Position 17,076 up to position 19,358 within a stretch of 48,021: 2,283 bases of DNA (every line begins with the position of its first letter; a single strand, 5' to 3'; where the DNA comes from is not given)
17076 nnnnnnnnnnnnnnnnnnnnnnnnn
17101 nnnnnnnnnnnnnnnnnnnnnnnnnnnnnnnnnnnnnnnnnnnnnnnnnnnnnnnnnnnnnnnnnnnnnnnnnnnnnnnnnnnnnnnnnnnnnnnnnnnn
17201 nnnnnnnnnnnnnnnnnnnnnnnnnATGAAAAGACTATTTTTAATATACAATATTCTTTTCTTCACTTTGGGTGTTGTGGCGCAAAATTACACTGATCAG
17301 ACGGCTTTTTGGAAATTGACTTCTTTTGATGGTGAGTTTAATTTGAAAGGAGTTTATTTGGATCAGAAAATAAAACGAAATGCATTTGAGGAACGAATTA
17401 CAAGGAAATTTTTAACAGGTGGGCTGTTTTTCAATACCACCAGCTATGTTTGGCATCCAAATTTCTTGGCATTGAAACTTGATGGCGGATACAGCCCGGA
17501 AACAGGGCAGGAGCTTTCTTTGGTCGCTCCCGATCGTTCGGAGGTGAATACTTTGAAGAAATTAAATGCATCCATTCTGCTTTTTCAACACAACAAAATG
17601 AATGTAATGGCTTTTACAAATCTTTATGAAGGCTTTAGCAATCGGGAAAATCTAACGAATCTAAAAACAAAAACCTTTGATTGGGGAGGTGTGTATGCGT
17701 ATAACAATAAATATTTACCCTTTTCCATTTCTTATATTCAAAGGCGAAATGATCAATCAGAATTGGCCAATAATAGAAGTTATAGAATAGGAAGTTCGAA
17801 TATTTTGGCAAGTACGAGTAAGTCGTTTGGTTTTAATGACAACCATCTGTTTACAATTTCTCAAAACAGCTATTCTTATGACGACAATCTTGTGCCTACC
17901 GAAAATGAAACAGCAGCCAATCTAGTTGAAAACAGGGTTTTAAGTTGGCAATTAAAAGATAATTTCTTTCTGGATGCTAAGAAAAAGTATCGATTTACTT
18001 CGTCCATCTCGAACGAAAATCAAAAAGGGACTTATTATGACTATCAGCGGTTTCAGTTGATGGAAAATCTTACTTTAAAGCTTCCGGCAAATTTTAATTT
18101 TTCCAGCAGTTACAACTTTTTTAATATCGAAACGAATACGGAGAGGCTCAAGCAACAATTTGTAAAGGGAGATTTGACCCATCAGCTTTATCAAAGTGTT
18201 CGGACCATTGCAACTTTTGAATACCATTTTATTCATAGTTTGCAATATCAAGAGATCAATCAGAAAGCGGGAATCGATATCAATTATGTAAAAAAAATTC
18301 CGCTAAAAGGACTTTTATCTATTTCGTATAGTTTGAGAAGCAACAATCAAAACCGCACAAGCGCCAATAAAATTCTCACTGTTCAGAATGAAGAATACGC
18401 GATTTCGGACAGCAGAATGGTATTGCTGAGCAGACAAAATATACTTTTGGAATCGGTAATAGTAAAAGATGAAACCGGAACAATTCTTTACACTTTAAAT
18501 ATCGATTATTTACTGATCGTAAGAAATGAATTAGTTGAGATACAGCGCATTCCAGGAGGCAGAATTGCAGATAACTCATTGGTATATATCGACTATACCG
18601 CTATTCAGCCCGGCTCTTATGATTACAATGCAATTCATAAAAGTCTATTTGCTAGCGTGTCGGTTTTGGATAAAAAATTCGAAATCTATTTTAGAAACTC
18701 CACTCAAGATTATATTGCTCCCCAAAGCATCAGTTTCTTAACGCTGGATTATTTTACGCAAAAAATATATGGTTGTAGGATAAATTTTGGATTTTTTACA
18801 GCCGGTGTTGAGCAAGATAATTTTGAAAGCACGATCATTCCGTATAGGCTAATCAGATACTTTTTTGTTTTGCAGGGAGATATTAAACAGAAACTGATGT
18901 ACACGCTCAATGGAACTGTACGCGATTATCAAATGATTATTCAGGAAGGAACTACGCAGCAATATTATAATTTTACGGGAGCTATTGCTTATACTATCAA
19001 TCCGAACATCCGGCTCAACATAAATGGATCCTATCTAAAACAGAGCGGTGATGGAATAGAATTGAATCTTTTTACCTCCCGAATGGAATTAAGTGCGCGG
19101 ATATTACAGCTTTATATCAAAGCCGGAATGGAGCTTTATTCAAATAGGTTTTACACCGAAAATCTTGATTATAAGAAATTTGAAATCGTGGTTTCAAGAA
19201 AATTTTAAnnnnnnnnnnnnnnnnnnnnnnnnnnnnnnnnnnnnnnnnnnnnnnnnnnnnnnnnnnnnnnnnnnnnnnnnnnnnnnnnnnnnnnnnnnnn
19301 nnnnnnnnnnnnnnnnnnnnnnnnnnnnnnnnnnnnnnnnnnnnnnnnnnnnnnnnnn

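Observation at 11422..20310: Candidate dedicated nanowire assembly and export machine (propellers, barrel and periplasmic multihemes)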

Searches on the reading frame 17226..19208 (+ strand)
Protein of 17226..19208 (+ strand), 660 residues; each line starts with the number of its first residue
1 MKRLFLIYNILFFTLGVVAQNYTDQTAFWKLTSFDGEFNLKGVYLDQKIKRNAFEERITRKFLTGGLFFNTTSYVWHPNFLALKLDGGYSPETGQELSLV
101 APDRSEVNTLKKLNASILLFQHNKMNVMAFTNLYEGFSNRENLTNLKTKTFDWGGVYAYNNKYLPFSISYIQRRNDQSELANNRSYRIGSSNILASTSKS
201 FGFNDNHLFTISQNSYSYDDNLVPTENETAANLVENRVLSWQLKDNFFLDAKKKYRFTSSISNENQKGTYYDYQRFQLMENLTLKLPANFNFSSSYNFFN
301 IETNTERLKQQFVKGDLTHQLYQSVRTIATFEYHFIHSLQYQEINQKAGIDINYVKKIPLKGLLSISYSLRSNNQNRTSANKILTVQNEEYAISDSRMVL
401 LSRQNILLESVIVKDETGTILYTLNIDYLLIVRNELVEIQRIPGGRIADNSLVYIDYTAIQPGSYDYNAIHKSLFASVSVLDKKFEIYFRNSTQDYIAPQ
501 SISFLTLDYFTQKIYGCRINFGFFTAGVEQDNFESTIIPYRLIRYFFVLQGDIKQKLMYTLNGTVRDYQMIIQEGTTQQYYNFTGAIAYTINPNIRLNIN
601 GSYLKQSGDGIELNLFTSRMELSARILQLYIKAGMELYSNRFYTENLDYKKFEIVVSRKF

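Call 4: search_protein_families(library=pfam, proteins=[window:17226-19208:+], max_evalue=0.01)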
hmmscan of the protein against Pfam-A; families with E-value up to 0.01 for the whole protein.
window:17226-19208:+ (660 aa): 0 families

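Call 9: search_protein_families(library=ncbifam, proteins=[window:17226-19208:+], max_evalue=0.01)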
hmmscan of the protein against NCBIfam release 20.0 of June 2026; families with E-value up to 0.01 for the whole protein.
window:17226-19208:+ (660 aa): 0 families

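Call 12: find_homologous_proteins(query=window:17226-19208:+)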
Query window:17226-19208:+ (660 aa): 187 proteins with E <= 0.001 among 7962 candidates; the best 120 are listed.
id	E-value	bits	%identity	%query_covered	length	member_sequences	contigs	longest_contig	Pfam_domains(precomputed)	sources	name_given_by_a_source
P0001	0.0e+0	1376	94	100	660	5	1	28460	-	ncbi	-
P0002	3.0e-287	972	67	97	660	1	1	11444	-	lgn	-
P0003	3.7e-277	939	64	97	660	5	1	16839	-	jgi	-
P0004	1.6e-258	878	61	100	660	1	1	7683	-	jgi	-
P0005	2.6e-245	834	57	100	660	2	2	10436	-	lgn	-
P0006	1.9e-244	831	56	100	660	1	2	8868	-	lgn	-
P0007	6.5e-241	819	57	100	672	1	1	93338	-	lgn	-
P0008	7.0e-209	714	51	100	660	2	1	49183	-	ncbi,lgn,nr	ncbi:MAG: hypothetical protein Q8K04_06205 [Lutibacter sp.]|nr:hypothetical protein [Lutibacter sp.]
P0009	3.4e-207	708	50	100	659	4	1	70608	-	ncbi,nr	ncbi:MAG: hypothetical protein L3J20_00250 [Flavobacteriaceae bacterium]|nr:hypothetical protein [Fl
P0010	8.0e-206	704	50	100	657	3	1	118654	-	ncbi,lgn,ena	-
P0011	5.1e-205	701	50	100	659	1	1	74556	-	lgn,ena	-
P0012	3.0e-204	698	49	100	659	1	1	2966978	-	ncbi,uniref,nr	ncbi:hypothetical protein Lupro_12520 [Lutibacter profundi]|uniref:Outer membrane protein beta-barre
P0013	3.6e-203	695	50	100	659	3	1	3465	-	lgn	-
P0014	4.7e-203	694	48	100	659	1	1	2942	-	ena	-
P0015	6.7e-203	694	50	100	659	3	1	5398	-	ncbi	-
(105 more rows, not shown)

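Call 14: find_encoding_contigs(protein=P0012, flank=10000, max_places=2)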
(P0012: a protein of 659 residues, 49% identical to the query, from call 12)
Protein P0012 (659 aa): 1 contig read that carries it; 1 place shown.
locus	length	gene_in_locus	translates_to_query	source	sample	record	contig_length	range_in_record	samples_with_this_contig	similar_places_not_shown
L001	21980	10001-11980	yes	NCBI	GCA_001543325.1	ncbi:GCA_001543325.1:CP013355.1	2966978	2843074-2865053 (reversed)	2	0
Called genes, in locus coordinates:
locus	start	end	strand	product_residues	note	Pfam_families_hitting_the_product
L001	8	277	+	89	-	-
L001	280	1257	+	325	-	PF13183:Fer4_8 (faint), PF13187:Fer4_9 (faint), PF13247:Fer4_11, PF12797:Fer4_2 (weak), PF12837:Fer4_6 (weak), PF12838:Fer4_7 (weak), PF13237:Fer4_10, PF13247:Fer4_11 (weak)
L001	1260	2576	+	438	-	PF03916:NrfD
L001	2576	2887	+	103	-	-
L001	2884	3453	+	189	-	-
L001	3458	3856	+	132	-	PF13442:Cytochrome_CBB3, PF00034:Cytochrom_C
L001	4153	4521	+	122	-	-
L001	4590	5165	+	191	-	-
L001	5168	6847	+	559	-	PF14522:Cytochrome_C7 (faint), PF14537:Cytochrom_c3_2 (faint), PF22678:Cytochrom_c_NrfB-like (faint), PF09699:Paired_CXXCH_1, PF22113:Mtrc-MtrF_II-IV_dom (weak)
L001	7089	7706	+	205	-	PF14522:Cytochrome_C7 (faint), PF14537:Cytochrom_c3_2 (faint), PF09699:Paired_CXXCH_1 (weak)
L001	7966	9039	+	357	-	PF01436:NHL (faint), PF17170:DUF5128 (weak)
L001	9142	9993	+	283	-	PF02085:Cytochrom_CIII (faint), PF22678:Cytochrom_c_NrfB-like (faint), PF14522:Cytochrome_C7 (faint), PF14537:Cytochrom_c3_2 (faint), PF22113:Mtrc-MtrF_II-IV_dom (faint), PF09699:Paired_CXXCH_1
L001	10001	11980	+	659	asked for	-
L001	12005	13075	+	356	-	PF02085:Cytochrom_CIII (faint), PF14522:Cytochrome_C7 (faint), PF22113:Mtrc-MtrF_II-IV_dom (faint), PF22678:Cytochrom_c_NrfB-like (faint), PF09699:Paired_CXXCH_1 (weak), PF14537:Cytochrom_c3_2 (weak), PF09699:Paired_CXXCH_1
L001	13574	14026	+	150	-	PF02085:Cytochrom_CIII (faint), PF09699:Paired_CXXCH_1 (weak)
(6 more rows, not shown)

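Call 15: find_encoding_contigs(protein=P0001, flank=10000, max_places=2)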
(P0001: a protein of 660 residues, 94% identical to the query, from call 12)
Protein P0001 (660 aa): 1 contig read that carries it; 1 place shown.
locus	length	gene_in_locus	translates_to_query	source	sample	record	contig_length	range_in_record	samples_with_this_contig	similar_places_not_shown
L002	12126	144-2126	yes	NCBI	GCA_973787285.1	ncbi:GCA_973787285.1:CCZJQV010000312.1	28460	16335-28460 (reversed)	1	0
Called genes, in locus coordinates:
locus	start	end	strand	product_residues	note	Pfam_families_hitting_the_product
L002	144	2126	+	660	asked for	-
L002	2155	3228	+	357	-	PF02085:Cytochrom_CIII (faint), PF14522:Cytochrome_C7 (faint), PF22113:Mtrc-MtrF_II-IV_dom (faint), PF22678:Cytochrom_c_NrfB-like (faint), PF14537:Cytochrom_c3_2 (faint), PF09699:Paired_CXXCH_1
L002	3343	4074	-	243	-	-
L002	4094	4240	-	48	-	-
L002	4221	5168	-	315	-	PF01467:CTP_transf_like (weak), PF06574:FAD_syn, PF01687:Flavokinase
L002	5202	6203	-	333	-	PF01118:Semialdhyde_dh, PF02774:Semialdhyde_dhC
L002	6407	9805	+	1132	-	PF13205:Big_5, PF00932:LTD, PF13585:CHU_C (weak)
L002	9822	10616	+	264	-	PF00075:RNase_H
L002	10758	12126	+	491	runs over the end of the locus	PF00133:tRNA-synt_1 (faint), PF01406:tRNA-synt_1e, PF09334:tRNA-synt_1g (faint), PF23493:CysS_C (faint), PF09190:DALR_2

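Call 19: find_related_loci(query=A1, collection=genome_contigs, flank=10000)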
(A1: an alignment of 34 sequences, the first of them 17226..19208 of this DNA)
Query A1 (660 aa) in genome_contigs; peptide patterns used: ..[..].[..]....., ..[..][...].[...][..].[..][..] (x = any residue, [..] = any of these).
165 stretches matched a pattern; 136 encode a relative of the query (tblastn E <= 1e-3); the best 80 are kept; 80 distinct loci.
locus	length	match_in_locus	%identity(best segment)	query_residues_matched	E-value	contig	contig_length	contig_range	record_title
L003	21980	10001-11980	51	1-660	0e+0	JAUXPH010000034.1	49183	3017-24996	MAG: Lutibacter sp. isolate C10_metabat.bin.20 C10_k141_79543, whole genome shotgun sequence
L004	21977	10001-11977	50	1-660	0e+0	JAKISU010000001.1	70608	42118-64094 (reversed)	MAG: Flavobacteriaceae bacterium isolate D96SM.bin.25 NODE_243_length_70608_cov_5.856472, whole genome shotgun sequence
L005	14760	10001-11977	50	1-660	0e+0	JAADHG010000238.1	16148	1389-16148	MAG: Chlorobiota bacterium isolate M_MetaBat.167 contig-127_5527, whole genome shotgun sequence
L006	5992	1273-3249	49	1-660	0e+0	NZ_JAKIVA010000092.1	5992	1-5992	MAG: Lutibacter sp. isolate D100SM.bin.4 NODE_4620_length_5992_cov_4.684058, whole genome shotgun sequence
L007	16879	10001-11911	47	26-660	0e+0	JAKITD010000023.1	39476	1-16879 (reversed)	MAG: Flavobacteriaceae bacterium isolate D96SM.bin.33 NODE_762_length_39476_cov_17.952959, whole genome shotgun sequence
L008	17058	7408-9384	50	1-660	0e+0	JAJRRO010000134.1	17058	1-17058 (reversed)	MAG: Bacteroidetes bacterium isolate Dive100_bin3.23 k141_1153392, whole genome shotgun sequence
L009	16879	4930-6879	41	1-660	3e-159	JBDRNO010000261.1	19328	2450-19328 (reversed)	MAG: Bacteroidota bacterium isolate MEGAHIT-group-1.892 k141_4227028, whole genome shotgun sequence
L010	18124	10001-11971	50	1-660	0e+0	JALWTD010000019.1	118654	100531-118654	MAG: Flavobacteriaceae bacterium isolate M2_metabat2_scaf2bin.147 M2_NODE_70_length_118654_cov_15.302328, whole genome s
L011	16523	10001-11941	40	3-660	1e-148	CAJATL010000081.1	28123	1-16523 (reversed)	MAG: uncultured Bacteroidetes bacterium isolate Loc090907-6m_bin-095 genome assembly, contig: bin-095:081/424, whole gen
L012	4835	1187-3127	41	3-660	2e-151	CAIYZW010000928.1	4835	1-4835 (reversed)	MAG: uncultured Bacteroidetes bacterium isolate Ja1_bin-3933 genome assembly, contig: bin-3933:0928/1089, whole genome s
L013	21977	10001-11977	47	1-660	0e+0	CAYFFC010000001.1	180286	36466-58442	MAG TPA_asm: uncultured Lutibacter sp. isolate ERP003628_co2_173 genome assembly, contig: NODE_28_length_180286_cov_19.0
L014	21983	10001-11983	45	1-660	1e-176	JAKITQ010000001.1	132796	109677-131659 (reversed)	MAG: Flavobacteriaceae bacterium isolate D96SM.bin.46 NODE_38_length_132796_cov_8.727548, whole genome shotgun sequence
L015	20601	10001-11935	39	6-660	5e-145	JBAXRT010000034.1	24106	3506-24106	MAG: bacterium isolate ELA590 MAG590_34, whole genome shotgun sequence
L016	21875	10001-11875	40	2-638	8e-145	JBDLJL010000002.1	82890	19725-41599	MAG: Bacteroidota bacterium isolate MAG096 MAG096_2, whole genome shotgun sequence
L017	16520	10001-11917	40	14-660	5e-140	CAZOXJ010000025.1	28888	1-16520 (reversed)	MAG TPA_asm: uncultured Lentimicrobiaceae bacterium isolate SRP272421_co1_58 genome assembly, contig: NODE_3647_length_2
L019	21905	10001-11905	40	17-660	5e-140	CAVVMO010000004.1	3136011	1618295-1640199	MAG: uncultured Bacteroidales bacterium isolate MFD04716.bin.1.418 genome assembly, contig: contig_4261, whole genome sh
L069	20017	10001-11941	34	2-660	4e-117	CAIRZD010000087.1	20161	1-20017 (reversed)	MAG: uncultured Bacteroidetes bacterium isolate AM_bin-2607 genome assembly, contig: bin-2607:087/508, whole genome shot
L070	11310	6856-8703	35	19-646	3e-117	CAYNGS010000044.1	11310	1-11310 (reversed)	MAG TPA_asm: uncultured Flavipsychrobacter sp. isolate binchicken_co54_522 genome assembly, contig: NODE_10395_length_11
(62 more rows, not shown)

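Call 30: predict_structure(alignment_id=A1)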
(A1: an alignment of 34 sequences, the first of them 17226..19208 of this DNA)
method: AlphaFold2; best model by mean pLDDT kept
length: 660 residues; sequences in the alignment: 34
mean_pLDDT: 86.8   pTM: 0.67
mean pLDDT of the five models: 86.8, 86.3, 85.8, 83.1, 82.1
residues with pLDDT >= 90: 370; 70-90: 226; 50-70: 37; < 50: 27
segments of 3 or more residues with pLDDT < 50: 16-23, 95-107, 227-229
pLDDT, mean of each block of 10 residues (from residue 1): 65 45 62 90 87 78 85 88 90 53 49 92 90 81 72 94 91 90 85 94 89 93 56 86 94 93 93 95 94 97 90 97 92 93 95 95 96 92 81 86 84 85 89 82 86 87 86 97 96 94 82 97 95 91 96 93 92 74 97 94 90 91 92 94 86 92
secondary structure, 60 per line:
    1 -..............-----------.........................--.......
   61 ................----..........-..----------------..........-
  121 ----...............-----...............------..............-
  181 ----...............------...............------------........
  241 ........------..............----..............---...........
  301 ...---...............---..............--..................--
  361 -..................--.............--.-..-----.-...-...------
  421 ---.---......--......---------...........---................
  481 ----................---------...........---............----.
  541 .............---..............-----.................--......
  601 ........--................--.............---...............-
elements in order: H2-15 E27-51 E54-76 E81-90 E110-119 E125-139 E145-159 E166-179 E185-199 E206-220 E233-248 E255-268 E273-286 E290-303 E307-321 E325-338 E341-358 E362-379 E382-394 E412-414 E428-433 E436-441 E451-461 E465-480 E485-500 E510-520 E524-535 E540-553 E557-570 E576-592 E595-608 E611-626 E629-641 E645-659

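Call 35: fold_search(model_id=the predicted structure, library=pdb)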
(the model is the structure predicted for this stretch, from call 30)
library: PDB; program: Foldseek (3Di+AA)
matches with E <= 10: 783; with E <= 0.001: 253
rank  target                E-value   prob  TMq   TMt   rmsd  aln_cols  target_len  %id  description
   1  2hdi_A                3.8e-10  1.00  0.31  0.34  12.0       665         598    8  Crystal structure of the Colicin I receptor Cir from E.coli in complex with receptor binding domain of Colicin Ia. (released 2007-05-08)
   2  5fr8_A                1.2e-08  1.00  0.35  0.33  14.8       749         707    9  Crystal structure of the siderophore receptor PirA from Acinetobacter baumannii (released 2016-05-11)
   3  2hdf                  1.3e-08  1.00  0.34  0.37  13.6       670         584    8  Crystal structure of the Colicin I receptor Cir from E.coli (released 2007-05-08)
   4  9nn6_A                4.9e-08  1.00  0.33  0.35  12.1       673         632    8  E. coli Cir in Complex with the RBD of Microcin V (released 2025-09-24)
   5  5out                  6.2e-08  1.00  0.34  0.32  12.2       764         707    8  CRYSTAL STRUCTURE OF THE FERRIC ENTEROBACTIN RECEPTOR (PFEA) MUTANT (G324V) FROM PSEUDOMONAS AERUGINOSA (released 2018-09-05)
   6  5fp2_B                8.9e-08  1.00  0.29  0.34  16.8       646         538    8  Crystal structure of the siderophore receptor PirA from Pseudomonas aeruginosa (released 2015-12-09)
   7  9a2z_MODEL_1_A        8.9e-08  1.00  0.28  0.26  16.7       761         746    9  Model of E. coli FepA by in-cell photo-crosslinking MS and deep learning (released 2023-02-24)
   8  5mzs                  9.8e-08  1.00  0.34  0.33  12.5       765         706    8  Crystal structure of the ferric enterobactin receptor (PfeA) mutant (R480A_Q482A) from Pseudomonas aeruginosa (released 2018-02-14)
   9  5m9b                  1.6e-07  1.00  0.34  0.32  12.2       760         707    8  Crystal structure of the ferric enterobactin receptor (PfeA) from Pseudomonas aeruginosa (released 2018-02-21)
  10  5fq6_B                1.6e-07  1.00  0.26  0.21  18.5       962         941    6  Crystal structure of the SusCD complex BT2261-2264 from Bacteroides thetaiotaomicron (released 2016-12-21)
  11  6r2q_B                1.7e-07  1.00  0.43  0.44  14.1       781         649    9  Structure of the Mtr complex (released 2020-04-22)
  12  7zgx_A                1.7e-07  1.00  0.38  0.29  18.2      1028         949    7  S-layer Deinoxanthin Binding Complex, C1 symmetry (released 2022-07-13)
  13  1nqe                  2.1e-07  1.00  0.30  0.35  11.0       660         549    7  OUTER MEMBRANE COBALAMIN TRANSPORTER (BTUB) FROM E. COLI (released 2003-04-29)
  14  5nc4                  2.1e-07  1.00  0.33  0.32  12.4       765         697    8  Crystal structure of the ferric enterobactin receptor (PfeA) in complex with protochelin from Pseudomonas aeruginosa (released 2018-03-21)
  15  5fq6_I                2.1e-07  1.00  0.26  0.21  21.1       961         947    7  Crystal structure of the SusCD complex BT2261-2264 from Bacteroides thetaiotaomicron (released 2016-12-21)
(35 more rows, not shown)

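Call 61: search_protein_representatives(alignment_id=A1)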
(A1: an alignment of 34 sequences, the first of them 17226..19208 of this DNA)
Query: 34 sequences, 649 profile positions. Proteins with E-value up to 0.001 (for the whole library): 2063; up to 1e-10: 1553; up to 1e-30: 585. The best 150 are listed.
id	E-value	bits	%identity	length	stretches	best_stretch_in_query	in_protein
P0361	4.7e-278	940.5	-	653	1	5-649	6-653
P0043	5.8e-266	900.6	-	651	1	2-649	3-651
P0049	1.1e-259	879.9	-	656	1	2-649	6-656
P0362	4.0e-250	848.2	-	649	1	7-649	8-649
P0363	1.9e-249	846.0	-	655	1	1-649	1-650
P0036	2.1e-247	839.2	-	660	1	1-649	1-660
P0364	3.5e-245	831.9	-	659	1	4-649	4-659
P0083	1.2e-237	807.1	-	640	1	11-649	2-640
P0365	6.1e-235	798.1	-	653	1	5-649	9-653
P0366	1.4e-228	777.0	-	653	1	4-649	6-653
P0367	3.7e-227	772.3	-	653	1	1-649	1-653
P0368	5.1e-225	765.3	-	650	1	1-649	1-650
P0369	3.9e-219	745.8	-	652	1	1-649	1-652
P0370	1.0e-216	737.9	-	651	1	2-649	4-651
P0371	1.6e-214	730.6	-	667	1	18-649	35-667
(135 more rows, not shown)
